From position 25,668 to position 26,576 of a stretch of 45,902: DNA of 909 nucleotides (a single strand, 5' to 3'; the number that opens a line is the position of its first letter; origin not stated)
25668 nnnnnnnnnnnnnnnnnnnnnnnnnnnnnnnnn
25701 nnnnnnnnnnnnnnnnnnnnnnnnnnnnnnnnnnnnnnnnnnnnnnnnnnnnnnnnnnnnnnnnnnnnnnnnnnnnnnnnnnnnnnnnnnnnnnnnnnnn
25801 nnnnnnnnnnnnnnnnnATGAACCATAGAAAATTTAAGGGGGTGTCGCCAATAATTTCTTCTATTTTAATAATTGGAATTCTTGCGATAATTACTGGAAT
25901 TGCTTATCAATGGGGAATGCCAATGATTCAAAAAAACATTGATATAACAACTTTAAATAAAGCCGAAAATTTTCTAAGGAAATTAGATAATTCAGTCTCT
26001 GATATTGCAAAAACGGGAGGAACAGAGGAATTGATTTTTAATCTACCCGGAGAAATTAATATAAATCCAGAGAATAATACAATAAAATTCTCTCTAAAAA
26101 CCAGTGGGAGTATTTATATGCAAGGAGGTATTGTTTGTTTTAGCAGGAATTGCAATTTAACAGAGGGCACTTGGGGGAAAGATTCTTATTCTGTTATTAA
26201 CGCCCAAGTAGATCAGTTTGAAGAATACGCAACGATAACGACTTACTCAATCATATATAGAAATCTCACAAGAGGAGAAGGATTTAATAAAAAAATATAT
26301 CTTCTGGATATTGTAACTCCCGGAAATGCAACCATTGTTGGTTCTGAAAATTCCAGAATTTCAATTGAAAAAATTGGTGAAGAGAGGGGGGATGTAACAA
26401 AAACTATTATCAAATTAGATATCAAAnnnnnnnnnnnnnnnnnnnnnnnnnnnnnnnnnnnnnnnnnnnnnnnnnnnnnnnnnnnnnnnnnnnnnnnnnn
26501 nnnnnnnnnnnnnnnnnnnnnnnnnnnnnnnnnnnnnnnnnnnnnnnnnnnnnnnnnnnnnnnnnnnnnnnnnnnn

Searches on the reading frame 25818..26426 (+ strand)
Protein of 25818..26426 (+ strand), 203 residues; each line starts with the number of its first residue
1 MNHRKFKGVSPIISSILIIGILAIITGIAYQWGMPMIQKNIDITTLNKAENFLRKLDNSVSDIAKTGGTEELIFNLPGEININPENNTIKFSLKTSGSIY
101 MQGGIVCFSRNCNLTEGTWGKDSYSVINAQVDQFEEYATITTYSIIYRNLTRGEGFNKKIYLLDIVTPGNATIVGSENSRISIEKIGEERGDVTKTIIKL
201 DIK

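Call 10: search_protein_families(library=pfam, proteins=[window:25818-26426:+], max_evalue=0.01)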
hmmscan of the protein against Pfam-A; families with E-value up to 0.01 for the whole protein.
window:25818-26426:+ (203 aa): 0 families

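Call 49: search_protein_families(library=ncbifam, proteins=[window:25818-26426:+], max_evalue=10)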
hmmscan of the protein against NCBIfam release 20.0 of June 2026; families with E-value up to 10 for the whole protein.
window:25818-26426:+ (203 aa): 2 families
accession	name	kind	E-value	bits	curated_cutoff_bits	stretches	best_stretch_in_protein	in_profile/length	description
NF046073.1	UpsA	equivalog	0.1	12.8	130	1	7-39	2-34/136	pilin subunit UpsA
TIGR02537.2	arch_flag_Nterm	domain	0.14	11.7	20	1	7-21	3-17/33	archaellin/type IV pilin N-terminal domain-containing protein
